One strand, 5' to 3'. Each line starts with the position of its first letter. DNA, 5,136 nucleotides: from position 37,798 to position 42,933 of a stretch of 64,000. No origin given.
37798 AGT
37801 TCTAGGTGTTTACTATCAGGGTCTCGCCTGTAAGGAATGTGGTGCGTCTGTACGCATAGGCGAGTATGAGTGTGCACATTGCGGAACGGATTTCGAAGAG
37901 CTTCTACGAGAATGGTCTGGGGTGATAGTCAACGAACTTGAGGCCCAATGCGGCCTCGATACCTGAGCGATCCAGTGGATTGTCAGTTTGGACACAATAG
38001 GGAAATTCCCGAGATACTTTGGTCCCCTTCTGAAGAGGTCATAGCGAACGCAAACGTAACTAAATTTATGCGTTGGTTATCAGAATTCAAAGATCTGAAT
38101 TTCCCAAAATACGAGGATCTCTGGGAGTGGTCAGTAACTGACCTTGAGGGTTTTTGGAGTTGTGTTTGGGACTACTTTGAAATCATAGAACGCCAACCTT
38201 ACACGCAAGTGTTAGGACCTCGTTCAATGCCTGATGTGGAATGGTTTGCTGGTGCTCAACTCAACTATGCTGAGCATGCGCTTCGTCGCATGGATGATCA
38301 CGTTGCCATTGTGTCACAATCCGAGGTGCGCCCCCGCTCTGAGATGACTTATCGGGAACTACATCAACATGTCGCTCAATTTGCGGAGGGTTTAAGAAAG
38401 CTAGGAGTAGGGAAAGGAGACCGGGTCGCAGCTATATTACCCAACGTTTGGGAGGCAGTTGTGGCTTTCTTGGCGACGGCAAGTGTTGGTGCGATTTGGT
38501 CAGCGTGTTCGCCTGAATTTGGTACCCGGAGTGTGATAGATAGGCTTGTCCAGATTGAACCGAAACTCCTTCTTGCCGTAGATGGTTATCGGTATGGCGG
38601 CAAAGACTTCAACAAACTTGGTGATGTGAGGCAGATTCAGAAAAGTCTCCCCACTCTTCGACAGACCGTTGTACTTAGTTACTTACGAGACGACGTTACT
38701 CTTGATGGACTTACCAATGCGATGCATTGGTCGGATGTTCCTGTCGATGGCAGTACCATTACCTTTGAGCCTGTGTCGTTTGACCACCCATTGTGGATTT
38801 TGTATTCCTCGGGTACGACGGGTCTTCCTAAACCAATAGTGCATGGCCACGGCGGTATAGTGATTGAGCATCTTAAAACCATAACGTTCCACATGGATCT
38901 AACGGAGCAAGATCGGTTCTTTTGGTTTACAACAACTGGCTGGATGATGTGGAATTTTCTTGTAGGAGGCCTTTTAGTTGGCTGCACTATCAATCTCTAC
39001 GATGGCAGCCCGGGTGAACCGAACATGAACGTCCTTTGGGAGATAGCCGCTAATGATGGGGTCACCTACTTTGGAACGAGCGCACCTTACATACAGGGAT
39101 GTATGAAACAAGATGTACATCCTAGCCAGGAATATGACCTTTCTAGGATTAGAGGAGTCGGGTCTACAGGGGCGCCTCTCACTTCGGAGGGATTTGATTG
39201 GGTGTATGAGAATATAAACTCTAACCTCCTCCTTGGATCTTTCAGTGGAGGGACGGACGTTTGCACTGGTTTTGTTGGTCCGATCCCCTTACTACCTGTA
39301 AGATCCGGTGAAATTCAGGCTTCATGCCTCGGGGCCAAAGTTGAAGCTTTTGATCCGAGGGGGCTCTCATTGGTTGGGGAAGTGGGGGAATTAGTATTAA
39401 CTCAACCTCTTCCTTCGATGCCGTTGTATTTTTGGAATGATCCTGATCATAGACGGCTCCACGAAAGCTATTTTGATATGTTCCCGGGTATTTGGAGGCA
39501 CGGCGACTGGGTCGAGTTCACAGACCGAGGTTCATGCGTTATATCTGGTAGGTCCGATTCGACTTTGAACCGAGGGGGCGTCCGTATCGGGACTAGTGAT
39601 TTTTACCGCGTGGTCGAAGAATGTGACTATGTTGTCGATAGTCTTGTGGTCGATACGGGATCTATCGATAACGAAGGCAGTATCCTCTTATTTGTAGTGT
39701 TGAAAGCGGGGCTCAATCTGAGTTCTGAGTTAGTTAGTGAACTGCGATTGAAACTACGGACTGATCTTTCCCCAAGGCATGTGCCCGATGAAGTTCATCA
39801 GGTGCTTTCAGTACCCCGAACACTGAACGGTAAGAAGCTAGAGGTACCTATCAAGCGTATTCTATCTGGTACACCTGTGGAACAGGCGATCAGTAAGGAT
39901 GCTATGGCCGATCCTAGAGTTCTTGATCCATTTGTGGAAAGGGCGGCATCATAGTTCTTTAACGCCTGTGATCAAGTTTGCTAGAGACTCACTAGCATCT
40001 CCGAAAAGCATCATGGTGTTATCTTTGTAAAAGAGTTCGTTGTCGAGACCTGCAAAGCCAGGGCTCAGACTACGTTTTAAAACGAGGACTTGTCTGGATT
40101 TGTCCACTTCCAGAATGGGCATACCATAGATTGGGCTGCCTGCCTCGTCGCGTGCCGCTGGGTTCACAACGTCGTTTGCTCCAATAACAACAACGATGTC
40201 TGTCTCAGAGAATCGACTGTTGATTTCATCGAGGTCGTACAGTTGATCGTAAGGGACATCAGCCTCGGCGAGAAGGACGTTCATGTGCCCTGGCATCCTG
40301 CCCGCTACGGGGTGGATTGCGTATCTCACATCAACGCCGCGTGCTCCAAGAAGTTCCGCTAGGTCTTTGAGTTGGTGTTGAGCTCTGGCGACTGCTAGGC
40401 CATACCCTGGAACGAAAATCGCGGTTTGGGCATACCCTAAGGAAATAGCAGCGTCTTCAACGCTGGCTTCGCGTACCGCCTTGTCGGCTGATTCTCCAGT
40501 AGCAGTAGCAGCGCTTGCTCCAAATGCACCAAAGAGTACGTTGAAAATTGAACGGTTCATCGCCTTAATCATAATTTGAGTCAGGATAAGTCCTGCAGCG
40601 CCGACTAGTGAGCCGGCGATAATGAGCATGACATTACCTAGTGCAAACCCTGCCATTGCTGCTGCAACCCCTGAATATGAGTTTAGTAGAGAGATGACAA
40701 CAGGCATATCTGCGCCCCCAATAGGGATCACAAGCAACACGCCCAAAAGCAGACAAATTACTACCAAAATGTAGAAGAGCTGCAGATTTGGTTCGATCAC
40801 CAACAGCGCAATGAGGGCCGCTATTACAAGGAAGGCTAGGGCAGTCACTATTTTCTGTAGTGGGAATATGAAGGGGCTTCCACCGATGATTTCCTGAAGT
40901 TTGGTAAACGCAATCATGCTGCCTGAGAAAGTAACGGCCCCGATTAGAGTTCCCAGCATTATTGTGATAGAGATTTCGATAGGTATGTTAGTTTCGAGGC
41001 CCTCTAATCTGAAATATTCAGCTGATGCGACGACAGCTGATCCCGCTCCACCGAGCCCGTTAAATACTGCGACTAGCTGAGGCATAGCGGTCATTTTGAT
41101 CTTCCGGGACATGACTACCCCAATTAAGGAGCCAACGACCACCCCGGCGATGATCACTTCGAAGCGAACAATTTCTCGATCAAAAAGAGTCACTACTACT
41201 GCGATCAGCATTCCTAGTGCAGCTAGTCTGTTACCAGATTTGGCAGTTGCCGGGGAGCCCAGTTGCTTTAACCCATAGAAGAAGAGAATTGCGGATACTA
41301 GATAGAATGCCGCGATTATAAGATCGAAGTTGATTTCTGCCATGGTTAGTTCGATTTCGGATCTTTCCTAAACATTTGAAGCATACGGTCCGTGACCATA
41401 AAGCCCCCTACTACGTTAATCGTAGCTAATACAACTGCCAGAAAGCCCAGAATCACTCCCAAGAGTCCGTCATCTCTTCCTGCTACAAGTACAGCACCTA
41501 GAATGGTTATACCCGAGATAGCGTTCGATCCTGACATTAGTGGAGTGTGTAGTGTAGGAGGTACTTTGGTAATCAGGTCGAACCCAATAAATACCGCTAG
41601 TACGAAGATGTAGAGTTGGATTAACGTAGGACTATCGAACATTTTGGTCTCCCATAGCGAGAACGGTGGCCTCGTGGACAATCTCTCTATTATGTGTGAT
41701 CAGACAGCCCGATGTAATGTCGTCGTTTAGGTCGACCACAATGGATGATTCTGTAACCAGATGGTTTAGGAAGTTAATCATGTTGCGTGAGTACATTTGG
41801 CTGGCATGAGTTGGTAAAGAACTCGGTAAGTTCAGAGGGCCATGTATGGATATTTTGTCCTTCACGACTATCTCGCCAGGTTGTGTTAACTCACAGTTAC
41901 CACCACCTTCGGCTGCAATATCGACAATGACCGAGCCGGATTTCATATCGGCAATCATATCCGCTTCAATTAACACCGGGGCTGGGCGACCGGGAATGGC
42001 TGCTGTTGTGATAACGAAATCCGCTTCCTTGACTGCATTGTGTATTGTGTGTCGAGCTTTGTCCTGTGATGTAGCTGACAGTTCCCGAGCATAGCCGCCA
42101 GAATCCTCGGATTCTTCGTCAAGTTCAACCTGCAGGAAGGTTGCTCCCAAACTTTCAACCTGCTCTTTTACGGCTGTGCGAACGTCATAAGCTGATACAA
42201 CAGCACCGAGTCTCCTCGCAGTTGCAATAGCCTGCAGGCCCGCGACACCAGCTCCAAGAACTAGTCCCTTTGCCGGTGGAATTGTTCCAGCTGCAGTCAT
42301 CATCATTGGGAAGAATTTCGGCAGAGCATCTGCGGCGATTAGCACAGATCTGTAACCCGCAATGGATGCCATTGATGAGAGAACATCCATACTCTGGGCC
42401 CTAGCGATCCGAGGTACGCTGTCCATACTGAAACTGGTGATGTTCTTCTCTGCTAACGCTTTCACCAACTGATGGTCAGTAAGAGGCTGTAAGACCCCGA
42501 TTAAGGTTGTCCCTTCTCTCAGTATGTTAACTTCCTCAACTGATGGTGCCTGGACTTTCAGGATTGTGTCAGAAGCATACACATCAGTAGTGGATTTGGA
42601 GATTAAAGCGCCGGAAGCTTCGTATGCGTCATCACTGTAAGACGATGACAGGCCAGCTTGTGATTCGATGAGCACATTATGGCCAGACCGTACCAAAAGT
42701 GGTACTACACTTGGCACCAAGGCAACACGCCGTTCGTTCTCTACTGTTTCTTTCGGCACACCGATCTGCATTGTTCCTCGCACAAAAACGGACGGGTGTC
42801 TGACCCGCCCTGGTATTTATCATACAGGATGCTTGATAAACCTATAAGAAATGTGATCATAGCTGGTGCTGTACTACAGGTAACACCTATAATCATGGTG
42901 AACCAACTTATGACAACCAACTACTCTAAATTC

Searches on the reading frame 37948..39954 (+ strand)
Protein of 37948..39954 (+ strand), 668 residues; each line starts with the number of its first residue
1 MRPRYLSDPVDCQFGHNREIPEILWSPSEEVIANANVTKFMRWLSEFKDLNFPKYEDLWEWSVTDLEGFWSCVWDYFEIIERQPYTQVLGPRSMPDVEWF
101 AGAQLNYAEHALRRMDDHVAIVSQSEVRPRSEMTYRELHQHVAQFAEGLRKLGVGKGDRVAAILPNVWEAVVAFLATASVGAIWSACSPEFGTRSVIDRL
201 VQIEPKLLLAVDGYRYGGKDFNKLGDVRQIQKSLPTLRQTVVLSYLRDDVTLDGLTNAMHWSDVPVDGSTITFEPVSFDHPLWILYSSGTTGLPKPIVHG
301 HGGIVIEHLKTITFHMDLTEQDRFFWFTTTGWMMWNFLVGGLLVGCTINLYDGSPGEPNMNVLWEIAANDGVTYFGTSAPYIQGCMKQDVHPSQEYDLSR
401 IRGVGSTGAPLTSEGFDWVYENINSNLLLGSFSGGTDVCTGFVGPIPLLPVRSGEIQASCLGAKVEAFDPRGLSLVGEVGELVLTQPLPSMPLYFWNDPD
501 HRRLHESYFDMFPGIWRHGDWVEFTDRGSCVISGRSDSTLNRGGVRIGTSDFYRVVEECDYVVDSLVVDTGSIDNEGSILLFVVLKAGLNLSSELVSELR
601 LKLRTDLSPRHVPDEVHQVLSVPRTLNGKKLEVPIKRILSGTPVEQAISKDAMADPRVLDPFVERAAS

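Call 80: search_protein_families(library=pfam, proteins=[window:37948-39954:+], max_evalue=0.0001)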
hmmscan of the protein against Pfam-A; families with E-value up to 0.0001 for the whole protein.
window:37948-39954:+ (668 aa): 2 families
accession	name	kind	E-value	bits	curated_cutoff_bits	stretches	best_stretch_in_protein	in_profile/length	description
PF00501.34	AMP-binding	-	4.6e-51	174.2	29.9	1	110-487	3-377/384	AMP-binding enzyme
PF16177.11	ACAS_N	-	1e-13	51.3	27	1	55-111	1-55/55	Acetyl-coenzyme A synthetase N-terminus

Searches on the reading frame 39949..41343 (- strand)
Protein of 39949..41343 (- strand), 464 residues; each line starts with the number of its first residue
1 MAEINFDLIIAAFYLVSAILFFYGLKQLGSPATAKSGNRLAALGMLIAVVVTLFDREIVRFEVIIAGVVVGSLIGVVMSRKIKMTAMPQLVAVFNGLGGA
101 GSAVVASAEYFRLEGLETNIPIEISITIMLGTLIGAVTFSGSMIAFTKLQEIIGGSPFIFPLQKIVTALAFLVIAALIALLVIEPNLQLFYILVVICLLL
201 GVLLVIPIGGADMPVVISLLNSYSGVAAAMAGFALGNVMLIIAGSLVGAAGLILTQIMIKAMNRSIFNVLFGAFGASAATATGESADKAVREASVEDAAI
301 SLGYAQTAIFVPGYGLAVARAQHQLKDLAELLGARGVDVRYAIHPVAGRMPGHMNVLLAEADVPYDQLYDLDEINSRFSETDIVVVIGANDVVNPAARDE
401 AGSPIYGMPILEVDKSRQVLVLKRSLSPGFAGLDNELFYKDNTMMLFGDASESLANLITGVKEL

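Call 80: search_protein_families(library=pfam, proteins=[window:39949-41343:-], max_evalue=0.0001)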
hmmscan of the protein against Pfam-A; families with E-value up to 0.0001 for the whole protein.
window:39949-41343:- (464 aa): 1 family
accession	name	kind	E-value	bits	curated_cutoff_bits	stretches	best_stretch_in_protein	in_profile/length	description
PF02233.22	PNTB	-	3.9e-184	613.3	31.7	1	12-458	3-454/456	NAD(P) transhydrogenase beta subunit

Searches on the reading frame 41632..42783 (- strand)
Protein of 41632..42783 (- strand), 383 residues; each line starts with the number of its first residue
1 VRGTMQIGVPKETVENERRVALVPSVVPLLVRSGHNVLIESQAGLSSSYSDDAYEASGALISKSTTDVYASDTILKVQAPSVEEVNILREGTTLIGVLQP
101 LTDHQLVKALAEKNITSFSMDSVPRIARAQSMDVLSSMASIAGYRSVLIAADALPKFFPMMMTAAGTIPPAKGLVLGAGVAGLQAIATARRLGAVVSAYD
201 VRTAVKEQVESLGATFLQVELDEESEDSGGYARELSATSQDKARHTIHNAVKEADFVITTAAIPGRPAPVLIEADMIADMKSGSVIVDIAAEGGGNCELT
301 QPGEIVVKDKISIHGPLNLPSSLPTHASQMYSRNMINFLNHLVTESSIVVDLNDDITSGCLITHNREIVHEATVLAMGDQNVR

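Call 80: search_protein_families(library=pfam, proteins=[window:41632-42783:-], max_evalue=0.0001)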
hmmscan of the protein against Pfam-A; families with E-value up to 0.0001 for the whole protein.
window:41632-42783:- (383 aa): 3 families
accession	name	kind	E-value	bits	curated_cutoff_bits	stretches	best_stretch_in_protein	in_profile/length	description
PF01262.27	AlaDh_PNT_C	-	9e-67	225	23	1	146-371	1-214/214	Alanine dehydrogenase/PNT, C-terminal domain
PF05222.21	AlaDh_PNT_N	-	3e-44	151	30.4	1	8-142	1-136/136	Alanine dehydrogenase/PNT, N-terminal domain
PF02826.25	2-Hacid_dh_C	-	6.6e-05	22.8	25.1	0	242-290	80-127/178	D-isomer specific 2-hydroxyacid dehydrogenase, NAD binding domain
